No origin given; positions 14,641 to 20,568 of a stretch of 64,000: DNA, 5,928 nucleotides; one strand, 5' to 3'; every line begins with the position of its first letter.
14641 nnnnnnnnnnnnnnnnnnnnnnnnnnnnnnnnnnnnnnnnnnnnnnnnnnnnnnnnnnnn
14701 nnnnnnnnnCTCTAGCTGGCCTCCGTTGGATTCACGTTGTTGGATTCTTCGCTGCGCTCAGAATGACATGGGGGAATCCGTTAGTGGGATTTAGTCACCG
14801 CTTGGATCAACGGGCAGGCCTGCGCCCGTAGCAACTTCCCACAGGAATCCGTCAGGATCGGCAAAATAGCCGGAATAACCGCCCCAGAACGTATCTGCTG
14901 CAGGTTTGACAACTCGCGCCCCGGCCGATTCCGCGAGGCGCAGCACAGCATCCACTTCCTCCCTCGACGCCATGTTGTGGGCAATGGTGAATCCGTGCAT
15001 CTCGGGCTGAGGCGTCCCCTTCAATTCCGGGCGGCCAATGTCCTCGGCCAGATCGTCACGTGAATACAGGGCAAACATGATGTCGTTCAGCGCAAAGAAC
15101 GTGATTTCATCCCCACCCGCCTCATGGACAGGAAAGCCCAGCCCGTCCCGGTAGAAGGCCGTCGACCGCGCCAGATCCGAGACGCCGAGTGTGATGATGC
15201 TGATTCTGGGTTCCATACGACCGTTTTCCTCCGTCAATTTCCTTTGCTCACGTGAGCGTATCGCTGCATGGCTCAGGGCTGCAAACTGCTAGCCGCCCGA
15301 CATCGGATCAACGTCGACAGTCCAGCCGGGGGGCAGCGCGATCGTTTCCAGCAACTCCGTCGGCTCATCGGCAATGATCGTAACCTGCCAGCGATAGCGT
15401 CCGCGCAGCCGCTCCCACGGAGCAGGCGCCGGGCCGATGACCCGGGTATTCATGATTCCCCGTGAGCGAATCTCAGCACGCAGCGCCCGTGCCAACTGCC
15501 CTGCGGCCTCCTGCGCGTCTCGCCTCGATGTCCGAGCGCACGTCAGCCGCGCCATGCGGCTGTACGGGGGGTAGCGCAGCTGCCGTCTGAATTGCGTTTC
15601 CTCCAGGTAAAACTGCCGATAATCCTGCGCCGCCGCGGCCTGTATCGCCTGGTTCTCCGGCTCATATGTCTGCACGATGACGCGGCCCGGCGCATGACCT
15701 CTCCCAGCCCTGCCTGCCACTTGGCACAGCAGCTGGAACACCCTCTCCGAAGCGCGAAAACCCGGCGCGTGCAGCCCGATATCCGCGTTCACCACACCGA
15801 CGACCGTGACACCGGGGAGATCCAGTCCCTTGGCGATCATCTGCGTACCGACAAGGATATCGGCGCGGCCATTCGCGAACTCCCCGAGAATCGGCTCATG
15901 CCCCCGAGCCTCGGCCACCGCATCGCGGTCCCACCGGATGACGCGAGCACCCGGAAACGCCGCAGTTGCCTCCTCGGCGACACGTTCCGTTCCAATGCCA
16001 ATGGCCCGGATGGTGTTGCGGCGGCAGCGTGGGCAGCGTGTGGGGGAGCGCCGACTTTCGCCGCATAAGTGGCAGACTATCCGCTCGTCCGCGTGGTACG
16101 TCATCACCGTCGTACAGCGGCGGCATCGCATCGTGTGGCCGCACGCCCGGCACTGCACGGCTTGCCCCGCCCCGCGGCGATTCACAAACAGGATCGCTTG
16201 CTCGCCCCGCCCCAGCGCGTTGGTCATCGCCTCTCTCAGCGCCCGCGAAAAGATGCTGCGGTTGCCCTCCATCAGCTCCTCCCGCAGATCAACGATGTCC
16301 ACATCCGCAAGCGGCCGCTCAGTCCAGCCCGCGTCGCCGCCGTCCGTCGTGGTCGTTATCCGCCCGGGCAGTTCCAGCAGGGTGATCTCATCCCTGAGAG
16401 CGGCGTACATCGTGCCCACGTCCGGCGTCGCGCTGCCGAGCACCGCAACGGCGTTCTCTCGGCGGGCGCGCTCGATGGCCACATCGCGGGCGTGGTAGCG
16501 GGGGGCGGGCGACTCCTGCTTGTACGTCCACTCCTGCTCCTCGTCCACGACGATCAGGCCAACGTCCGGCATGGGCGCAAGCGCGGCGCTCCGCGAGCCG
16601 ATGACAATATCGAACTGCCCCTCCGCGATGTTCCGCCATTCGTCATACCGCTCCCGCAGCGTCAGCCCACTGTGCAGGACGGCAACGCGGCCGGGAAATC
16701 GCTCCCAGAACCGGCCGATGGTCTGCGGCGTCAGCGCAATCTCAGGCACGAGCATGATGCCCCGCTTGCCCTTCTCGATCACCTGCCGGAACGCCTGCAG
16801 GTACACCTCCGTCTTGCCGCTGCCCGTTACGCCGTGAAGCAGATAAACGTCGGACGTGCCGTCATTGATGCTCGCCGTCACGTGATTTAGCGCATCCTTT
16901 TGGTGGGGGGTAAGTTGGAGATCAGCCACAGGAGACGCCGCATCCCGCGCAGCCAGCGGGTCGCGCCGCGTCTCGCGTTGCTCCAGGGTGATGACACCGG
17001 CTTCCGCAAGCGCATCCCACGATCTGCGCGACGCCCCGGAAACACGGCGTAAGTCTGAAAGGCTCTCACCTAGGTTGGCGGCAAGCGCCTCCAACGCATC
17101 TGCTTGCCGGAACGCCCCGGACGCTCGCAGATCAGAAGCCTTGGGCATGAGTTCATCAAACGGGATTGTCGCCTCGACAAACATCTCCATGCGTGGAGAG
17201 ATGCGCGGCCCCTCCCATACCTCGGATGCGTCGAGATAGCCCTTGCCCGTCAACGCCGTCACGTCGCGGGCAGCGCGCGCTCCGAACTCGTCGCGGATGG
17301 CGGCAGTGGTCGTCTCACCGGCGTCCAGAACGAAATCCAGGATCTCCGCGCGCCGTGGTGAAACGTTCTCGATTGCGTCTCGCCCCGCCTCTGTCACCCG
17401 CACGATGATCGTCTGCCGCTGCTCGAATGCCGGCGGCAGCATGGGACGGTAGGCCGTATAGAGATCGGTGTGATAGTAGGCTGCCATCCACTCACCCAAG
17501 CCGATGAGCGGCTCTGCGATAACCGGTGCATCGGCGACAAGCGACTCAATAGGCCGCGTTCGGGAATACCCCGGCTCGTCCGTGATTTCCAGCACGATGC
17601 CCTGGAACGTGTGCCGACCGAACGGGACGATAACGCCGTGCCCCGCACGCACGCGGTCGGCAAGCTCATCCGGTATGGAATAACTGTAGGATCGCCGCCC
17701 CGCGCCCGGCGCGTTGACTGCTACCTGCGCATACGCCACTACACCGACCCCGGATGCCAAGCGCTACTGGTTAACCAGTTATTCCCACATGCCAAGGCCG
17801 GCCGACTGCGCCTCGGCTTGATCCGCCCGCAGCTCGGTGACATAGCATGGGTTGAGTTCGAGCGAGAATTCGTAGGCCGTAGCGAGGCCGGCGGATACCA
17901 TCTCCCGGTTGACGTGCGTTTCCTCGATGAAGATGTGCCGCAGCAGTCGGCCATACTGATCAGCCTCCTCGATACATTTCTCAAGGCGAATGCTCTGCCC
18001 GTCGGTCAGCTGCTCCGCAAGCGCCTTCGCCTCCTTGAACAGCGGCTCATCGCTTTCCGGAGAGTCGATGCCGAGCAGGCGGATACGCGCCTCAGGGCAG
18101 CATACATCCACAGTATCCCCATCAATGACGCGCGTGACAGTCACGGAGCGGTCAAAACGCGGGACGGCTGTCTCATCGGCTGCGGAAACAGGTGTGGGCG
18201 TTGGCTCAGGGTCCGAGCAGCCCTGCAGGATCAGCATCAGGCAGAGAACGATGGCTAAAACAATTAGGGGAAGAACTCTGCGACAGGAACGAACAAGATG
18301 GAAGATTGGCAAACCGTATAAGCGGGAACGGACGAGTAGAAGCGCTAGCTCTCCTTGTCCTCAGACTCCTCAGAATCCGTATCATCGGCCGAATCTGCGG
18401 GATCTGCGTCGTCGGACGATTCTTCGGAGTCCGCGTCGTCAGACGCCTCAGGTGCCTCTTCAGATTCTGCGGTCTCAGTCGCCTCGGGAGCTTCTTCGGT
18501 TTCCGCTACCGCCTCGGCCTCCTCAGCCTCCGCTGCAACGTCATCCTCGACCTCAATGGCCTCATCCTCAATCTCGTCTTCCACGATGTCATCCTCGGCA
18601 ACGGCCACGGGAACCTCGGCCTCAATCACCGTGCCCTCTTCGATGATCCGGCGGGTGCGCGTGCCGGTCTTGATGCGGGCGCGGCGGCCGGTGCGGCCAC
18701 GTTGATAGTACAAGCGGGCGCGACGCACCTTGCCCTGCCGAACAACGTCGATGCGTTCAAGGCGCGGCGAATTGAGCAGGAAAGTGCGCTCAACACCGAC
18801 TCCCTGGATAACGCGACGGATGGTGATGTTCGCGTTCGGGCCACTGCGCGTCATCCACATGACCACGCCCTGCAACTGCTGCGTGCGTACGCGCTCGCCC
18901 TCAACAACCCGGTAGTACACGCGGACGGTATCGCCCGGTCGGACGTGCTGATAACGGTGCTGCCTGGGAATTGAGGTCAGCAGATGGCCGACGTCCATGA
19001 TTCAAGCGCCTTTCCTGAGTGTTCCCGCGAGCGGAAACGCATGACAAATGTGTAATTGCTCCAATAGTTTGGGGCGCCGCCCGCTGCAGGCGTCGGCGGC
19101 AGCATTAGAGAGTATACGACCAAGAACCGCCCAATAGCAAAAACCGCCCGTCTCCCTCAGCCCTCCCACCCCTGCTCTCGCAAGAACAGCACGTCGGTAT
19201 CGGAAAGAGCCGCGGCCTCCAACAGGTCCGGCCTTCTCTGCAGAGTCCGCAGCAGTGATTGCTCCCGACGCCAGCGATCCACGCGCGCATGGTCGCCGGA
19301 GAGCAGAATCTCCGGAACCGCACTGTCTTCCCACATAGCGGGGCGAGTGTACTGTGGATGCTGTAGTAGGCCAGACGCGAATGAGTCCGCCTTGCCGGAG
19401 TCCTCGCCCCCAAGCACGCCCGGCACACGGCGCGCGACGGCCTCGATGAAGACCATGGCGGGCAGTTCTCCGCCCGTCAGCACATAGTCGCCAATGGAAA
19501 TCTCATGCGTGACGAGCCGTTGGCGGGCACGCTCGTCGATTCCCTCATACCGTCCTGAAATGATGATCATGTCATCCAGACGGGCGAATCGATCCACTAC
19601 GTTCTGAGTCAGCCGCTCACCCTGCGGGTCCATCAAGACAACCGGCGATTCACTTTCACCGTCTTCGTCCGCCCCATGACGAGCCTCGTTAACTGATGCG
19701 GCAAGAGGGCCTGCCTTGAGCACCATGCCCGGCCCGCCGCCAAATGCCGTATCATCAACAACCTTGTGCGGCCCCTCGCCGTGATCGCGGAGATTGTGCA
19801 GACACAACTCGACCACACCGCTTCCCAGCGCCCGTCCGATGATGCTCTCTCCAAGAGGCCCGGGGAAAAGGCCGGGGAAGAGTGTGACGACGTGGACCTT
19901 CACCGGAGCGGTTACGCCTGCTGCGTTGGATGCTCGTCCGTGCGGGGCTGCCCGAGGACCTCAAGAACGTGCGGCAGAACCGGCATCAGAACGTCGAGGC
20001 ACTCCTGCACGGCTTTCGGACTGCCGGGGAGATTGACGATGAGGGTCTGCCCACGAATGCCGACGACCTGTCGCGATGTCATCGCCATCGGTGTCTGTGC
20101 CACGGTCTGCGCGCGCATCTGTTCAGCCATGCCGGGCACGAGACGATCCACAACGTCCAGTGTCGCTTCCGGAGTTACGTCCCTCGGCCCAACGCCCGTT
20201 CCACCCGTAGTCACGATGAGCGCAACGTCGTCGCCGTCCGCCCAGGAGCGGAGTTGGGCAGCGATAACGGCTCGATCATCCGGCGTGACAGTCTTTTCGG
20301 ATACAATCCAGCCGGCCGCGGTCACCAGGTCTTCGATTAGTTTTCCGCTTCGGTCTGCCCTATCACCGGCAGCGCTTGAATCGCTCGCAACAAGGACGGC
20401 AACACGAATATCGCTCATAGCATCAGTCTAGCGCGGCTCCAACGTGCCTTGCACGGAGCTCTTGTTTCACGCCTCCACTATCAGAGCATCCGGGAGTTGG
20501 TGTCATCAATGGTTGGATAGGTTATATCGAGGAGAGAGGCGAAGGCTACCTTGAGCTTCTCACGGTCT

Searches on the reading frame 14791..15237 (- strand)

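Call 78: search_protein_families(library=pfam, proteins=[window:14791-15237:-], max_evalue=0.001)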
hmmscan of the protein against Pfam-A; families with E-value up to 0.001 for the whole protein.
window:14791-15237:- (148 aa): 4 families
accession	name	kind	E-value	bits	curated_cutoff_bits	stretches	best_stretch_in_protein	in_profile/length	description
PF00903.31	Glyoxalase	-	5.4e-19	69.2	20.6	1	12-135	2-121/121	Glyoxalase/Bleomycin resistance protein/Dioxygenase superfamily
PF18029.7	Glyoxalase_6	-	2.5e-06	28.5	23.6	1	15-135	2-105/106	Glyoxalase-like domain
PF22677.2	Ble-like_N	-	2.7e-05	24.2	24.5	1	17-39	7-29/41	Bleomycin resistance protein-like N-terminal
PF12681.13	Glyoxalase_2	-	8.4e-05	22.9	30.1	1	15-136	4-114/118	Glyoxalase-like domain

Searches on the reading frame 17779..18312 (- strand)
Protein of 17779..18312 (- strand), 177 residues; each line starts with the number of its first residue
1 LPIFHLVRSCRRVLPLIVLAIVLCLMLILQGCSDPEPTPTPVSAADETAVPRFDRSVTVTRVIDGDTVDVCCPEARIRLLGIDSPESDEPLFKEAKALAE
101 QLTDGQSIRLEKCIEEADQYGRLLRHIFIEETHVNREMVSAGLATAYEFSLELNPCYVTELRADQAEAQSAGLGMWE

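Call 6: search_protein_families(library=ncbifam, proteins=[window:17779-18312:-], max_evalue=0.1)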
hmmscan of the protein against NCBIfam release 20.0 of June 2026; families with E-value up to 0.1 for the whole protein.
window:17779-18312:- (177 aa): 3 families
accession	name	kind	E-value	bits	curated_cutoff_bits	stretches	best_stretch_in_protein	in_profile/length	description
NF047694.1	TnucaseNucIStaph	equivalog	1.4e-18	67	250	1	14-177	5-175/175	thermonuclease NucI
NF047969.1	CaNuclEcnA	equivalog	4.5e-14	52.7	180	2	109-176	85-148/151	calcium-activated nuclease EcnA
NF058595.1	invert_tail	domain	0.078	13.3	37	1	8-38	48-79/113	lipo-invert putative C-terminal anchoring domain-containing protein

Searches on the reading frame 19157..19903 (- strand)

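Call 6: search_protein_families(library=ncbifam, proteins=[window:19157-19903:-], max_evalue=0.1)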
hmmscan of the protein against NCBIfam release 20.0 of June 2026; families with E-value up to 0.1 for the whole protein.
window:19157-19903:- (248 aa): 2 families
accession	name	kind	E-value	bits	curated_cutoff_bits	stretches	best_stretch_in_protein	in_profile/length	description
NF000648.1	PRK00026.1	equivalog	1.2e-85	286.2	220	1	1-228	1-221/221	tRNA (guanosine(37)-N1)-methyltransferase TrmD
TIGR00088.1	trmD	equivalog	2.3e-77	259.4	195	1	1-231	1-224/233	tRNA (guanosine(37)-N1)-methyltransferase TrmD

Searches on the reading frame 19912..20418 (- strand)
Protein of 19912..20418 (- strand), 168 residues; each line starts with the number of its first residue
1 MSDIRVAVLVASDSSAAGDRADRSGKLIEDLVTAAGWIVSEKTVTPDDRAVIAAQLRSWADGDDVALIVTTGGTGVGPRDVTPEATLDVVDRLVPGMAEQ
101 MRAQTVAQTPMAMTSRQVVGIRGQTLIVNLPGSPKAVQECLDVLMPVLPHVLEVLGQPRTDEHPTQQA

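Call 6: search_protein_families(library=ncbifam, proteins=[window:19912-20418:-], max_evalue=0.1)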
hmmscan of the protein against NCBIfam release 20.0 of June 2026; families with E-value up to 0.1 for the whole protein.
window:19912-20418:- (168 aa): 8 families
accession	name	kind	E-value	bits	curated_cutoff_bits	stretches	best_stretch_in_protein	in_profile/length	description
NF002947.1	PRK03604.1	equivalog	1.6e-49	168.8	285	1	4-155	146-296/301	bifunctional molybdenum cofactor biosynthesis protein MoaC/MoaB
NF006932.0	PRK09417.1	equivalog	1.1e-40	139.2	158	1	2-144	2-146/193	molybdopterin adenylyltransferase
TIGR00177.1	molyb_syn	domain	6.3e-37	126.8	85.35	1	4-145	2-146/148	molybdenum cofactor synthesis domain-containing protein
TIGR02667.1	moaB_proteo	equivalog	1.4e-29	102.8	222.4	1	4-144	5-144/163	molybdenum cofactor biosynthesis protein B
NF002291.0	PRK01215.1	equivalog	8.7e-05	21.7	293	1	30-91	30-89/264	nicotinamide mononucleotide deamidase-related protein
NF011068.0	PRK14498.1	equivalog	0.00054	18.1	534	1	15-144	205-320/647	molybdopterin biosynthesis protein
NF001813.0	PRK00549.1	equivalog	0.01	14.9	379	1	18-96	15-91/414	competence/damage-inducible protein A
NF007960.1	PRK10680.1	equivalog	0.017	13.9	440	1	27-156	204-317/401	molybdopterin molybdotransferase MoeA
